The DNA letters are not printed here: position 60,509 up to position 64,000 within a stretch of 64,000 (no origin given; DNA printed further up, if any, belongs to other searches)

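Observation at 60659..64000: Response-regulator receiver domain spliced into a giant tandem HdrA-like oxidoreductase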

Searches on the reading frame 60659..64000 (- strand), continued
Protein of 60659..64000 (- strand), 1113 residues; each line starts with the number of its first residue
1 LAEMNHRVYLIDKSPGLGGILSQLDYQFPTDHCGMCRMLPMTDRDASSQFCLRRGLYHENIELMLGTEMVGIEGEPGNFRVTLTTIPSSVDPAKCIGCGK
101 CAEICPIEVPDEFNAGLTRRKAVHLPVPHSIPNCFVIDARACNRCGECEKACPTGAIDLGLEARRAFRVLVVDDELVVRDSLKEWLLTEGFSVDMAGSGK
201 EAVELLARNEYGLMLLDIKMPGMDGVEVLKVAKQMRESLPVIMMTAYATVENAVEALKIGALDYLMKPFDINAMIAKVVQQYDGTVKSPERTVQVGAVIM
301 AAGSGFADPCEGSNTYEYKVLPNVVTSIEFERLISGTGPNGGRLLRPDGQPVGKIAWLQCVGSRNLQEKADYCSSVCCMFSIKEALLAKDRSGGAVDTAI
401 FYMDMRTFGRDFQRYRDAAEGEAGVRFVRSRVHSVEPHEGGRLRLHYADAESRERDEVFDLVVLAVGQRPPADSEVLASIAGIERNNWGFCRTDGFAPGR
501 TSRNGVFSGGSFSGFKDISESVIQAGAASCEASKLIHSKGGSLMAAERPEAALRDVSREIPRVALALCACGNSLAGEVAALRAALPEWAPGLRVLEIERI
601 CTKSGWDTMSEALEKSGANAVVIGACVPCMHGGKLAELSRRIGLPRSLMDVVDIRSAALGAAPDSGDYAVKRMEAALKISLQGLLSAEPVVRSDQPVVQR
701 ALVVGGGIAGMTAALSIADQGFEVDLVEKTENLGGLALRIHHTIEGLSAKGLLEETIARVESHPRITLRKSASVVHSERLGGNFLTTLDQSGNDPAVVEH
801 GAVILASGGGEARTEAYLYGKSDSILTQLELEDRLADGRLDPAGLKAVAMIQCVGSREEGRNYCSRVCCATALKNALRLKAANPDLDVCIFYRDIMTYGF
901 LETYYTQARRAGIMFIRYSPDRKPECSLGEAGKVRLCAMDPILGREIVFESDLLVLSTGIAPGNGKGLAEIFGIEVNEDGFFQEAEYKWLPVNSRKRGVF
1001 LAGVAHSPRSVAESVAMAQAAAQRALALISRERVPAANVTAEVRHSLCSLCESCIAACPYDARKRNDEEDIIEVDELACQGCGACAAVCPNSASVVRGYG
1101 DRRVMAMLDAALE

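Call 62: find_encoding_contigs(protein=P0135, flank=10000, max_places=1)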
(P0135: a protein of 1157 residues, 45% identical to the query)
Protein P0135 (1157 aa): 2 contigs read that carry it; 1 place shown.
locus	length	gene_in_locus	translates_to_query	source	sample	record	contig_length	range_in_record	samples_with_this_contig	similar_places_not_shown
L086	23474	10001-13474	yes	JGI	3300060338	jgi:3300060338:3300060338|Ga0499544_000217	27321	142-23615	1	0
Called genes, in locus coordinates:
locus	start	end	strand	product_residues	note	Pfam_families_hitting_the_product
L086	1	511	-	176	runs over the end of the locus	PF02386:TrkH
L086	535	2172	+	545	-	PF00989:PAS, PF08448:PAS_4, PF13426:PAS_9, PF00158:Sigma54_activat, PF14532:Sigma54_activ_2, PF07728:AAA_5 (weak), PF25601:AAA_lid_14, PF02954:HTH_8 (weak), +1 more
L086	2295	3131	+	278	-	PF01656:CbiA, PF02374:ArsA_ATPase (weak), PF09140:MipZ (weak), PF10609:ParA, PF13614:AAA_31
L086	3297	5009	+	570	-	PF00072:Response_reg, PF00989:PAS (weak), PF13426:PAS_9 (weak), PF00512:HisKA, PF02518:HATPase_c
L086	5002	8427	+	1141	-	PF07992:Pyr_redox_2 (weak), PF12831:FAD_oxidored (weak), PF13450:NAD_binding_8 (weak), PF14691:Fer4_20, PF07992:Pyr_redox_2, PF12838:Fer4_7, PF13237:Fer4_10, PF14697:Fer4_21, +14 more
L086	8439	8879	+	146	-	PF02662:FlpD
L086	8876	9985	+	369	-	PF12838:Fer4_7 (faint), PF13534:Fer4_17 (faint), PF13237:Fer4_10 (faint), PF00037:Fer4 (faint), PF13183:Fer4_8, PF13187:Fer4_9 (weak)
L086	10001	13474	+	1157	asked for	PF12831:FAD_oxidored (weak), PF12797:Fer4_2 (weak), PF00037:Fer4 (weak), PF00072:Response_reg, PF00890:FAD_binding_2 (weak), PF12831:FAD_oxidored (weak), PF13450:NAD_binding_8 (weak), PF12838:Fer4_7 (weak), +10 more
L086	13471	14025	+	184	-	PF13237:Fer4_10 (faint), PF13183:Fer4_8, PF13187:Fer4_9, PF13534:Fer4_17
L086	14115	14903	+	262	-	PF02754:CCG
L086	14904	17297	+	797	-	PF00672:HAMP, PF08448:PAS_4, PF00989:PAS, PF13188:PAS_8 (weak), PF13426:PAS_9 (weak), PF00512:HisKA, PF02518:HATPase_c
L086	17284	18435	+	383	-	PF00072:Response_reg, PF14501:HATPase_c_5 (faint), PF02518:HATPase_c, PF13589:HATPase_c_3 (faint)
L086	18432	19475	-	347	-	PF00793:DAHP_synth_1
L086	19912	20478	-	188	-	PF01209:Ubie_methyltran, PF13489:Methyltransf_23, PF05175:MTS (weak), PF01135:PCMT (weak), PF13847:Methyltransf_31, PF08241:Methyltransf_11, PF08242:Methyltransf_12, PF13649:Methyltransf_25, +1 more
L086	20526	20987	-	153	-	PF12802:MarR_2, PF01022:HTH_5 (weak), PF01047:MarR, PF13412:HTH_24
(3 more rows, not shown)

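Call 66: find_encoding_contigs(protein=P0124, flank=10000, max_places=1)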
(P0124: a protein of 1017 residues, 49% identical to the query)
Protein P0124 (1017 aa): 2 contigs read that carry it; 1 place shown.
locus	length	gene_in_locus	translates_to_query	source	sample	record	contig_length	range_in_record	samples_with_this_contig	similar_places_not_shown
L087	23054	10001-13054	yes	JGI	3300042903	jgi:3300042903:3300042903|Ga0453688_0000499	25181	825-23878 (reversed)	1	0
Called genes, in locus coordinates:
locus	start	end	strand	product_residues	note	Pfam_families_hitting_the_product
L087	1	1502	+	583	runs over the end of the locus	PF00989:PAS, PF08448:PAS_4, PF13426:PAS_9, PF00989:PAS, PF08448:PAS_4, PF13426:PAS_9, PF00158:Sigma54_activat, PF14532:Sigma54_activ_2, +9 more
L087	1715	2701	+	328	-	PF00989:PAS, PF08448:PAS_4 (weak), PF13426:PAS_9, PF08447:PAS_3 (weak), PF00989:PAS, PF13188:PAS_8 (weak), PF13426:PAS_9, PF02954:HTH_8, +2 more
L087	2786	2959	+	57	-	-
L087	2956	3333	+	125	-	PF02579:Nitro_FeMo-Co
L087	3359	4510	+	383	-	PF12838:Fer4_7 (weak), PF13183:Fer4_8, PF13187:Fer4_9, PF13237:Fer4_10, PF13534:Fer4_17, PF02754:CCG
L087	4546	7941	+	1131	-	PF00890:FAD_binding_2 (weak), PF01266:DAO (weak), PF07992:Pyr_redox_2 (weak), PF12831:FAD_oxidored, PF14691:Fer4_20, PF07992:Pyr_redox_2, PF13450:NAD_binding_8, PF13738:Pyr_redox_3, +15 more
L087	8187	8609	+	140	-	PF02662:FlpD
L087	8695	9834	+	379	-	PF13534:Fer4_17 (faint), PF13237:Fer4_10 (faint), PF13183:Fer4_8 (weak), PF00037:Fer4 (weak)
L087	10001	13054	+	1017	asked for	PF12831:FAD_oxidored (weak), PF13187:Fer4_9, PF00890:FAD_binding_2, PF07992:Pyr_redox_2, PF12831:FAD_oxidored, PF13450:NAD_binding_8, PF12838:Fer4_7, PF13237:Fer4_10, +17 more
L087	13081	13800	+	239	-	PF12838:Fer4_7 (faint), PF13183:Fer4_8, PF13187:Fer4_9, PF13237:Fer4_10 (faint), PF13534:Fer4_17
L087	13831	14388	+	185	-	PF02754:CCG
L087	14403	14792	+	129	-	PF00072:Response_reg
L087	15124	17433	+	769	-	PF00672:HAMP (weak), PF13188:PAS_8 (faint), PF08448:PAS_4 (weak), PF00989:PAS, PF08448:PAS_4 (weak), PF13426:PAS_9, PF02518:HATPase_c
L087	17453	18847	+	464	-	PF00989:PAS, PF13188:PAS_8, PF08448:PAS_4, PF13426:PAS_9, PF00158:Sigma54_activat, PF14532:Sigma54_activ_2, PF25601:AAA_lid_14, PF02954:HTH_8, +1 more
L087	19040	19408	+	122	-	PF02579:Nitro_FeMo-Co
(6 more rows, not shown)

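Call 67: find_encoding_contigs(protein=P0128, flank=10000, max_places=1)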
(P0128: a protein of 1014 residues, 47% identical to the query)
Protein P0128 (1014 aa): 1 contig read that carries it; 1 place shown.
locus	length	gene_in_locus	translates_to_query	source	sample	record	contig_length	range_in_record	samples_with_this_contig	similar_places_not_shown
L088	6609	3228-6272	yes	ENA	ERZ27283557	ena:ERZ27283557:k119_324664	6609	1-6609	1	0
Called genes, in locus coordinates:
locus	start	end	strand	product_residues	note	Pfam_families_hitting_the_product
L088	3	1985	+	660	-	?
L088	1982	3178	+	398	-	PF00072:Response_reg, PF02518:HATPase_c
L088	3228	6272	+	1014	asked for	PF01266:DAO (weak), PF13450:NAD_binding_8 (weak), PF00037:Fer4, PF00890:FAD_binding_2, PF12831:FAD_oxidored, PF13450:NAD_binding_8, PF12838:Fer4_7, PF14697:Fer4_21, +19 more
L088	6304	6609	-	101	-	?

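Call 68: find_encoding_contigs(protein=P0131, flank=10000, max_places=1)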
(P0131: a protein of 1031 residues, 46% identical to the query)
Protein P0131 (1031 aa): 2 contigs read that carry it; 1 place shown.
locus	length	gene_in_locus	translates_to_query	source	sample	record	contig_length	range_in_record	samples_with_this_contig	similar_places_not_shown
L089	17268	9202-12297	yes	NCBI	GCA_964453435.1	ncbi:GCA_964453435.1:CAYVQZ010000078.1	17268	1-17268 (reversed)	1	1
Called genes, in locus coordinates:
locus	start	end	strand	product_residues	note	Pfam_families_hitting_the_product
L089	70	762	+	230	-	-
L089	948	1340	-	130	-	PF00072:Response_reg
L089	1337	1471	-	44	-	-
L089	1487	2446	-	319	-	PF02579:Nitro_FeMo-Co (faint), PF08901:DUF1847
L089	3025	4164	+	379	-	PF12838:Fer4_7 (weak), PF13183:Fer4_8, PF13187:Fer4_9, PF13237:Fer4_10 (weak), PF13534:Fer4_17, PF02754:CCG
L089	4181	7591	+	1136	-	PF12831:FAD_oxidored (weak), PF14691:Fer4_20, PF07992:Pyr_redox_2, PF13450:NAD_binding_8, PF13738:Pyr_redox_3 (weak), PF13237:Fer4_10, PF14697:Fer4_21, PF12838:Fer4_7, +10 more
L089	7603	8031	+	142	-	PF02662:FlpD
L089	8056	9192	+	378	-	PF13237:Fer4_10 (faint), PF13183:Fer4_8 (weak)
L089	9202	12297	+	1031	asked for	PF00070:Pyr_redox (faint), PF00890:FAD_binding_2 (faint), PF01134:GIDA (faint), PF01262:AlaDh_PNT_C (faint), PF13187:Fer4_9 (weak), PF07992:Pyr_redox_2, PF12831:FAD_oxidored, PF13450:NAD_binding_8 (weak), +11 more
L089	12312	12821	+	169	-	PF13237:Fer4_10 (weak), PF13183:Fer4_8, PF13187:Fer4_9, PF13534:Fer4_17 (weak)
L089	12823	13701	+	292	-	PF02754:CCG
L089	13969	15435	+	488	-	PF08448:PAS_4, PF13188:PAS_8 (faint), PF13426:PAS_9 (weak), PF08448:PAS_4, PF13426:PAS_9 (weak), PF02518:HATPase_c, PF14501:HATPase_c_5 (weak)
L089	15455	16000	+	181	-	PF00072:Response_reg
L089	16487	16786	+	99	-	PF18765:Polbeta, PF01909:NTP_transf_2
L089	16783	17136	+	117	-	PF01934:HepT-like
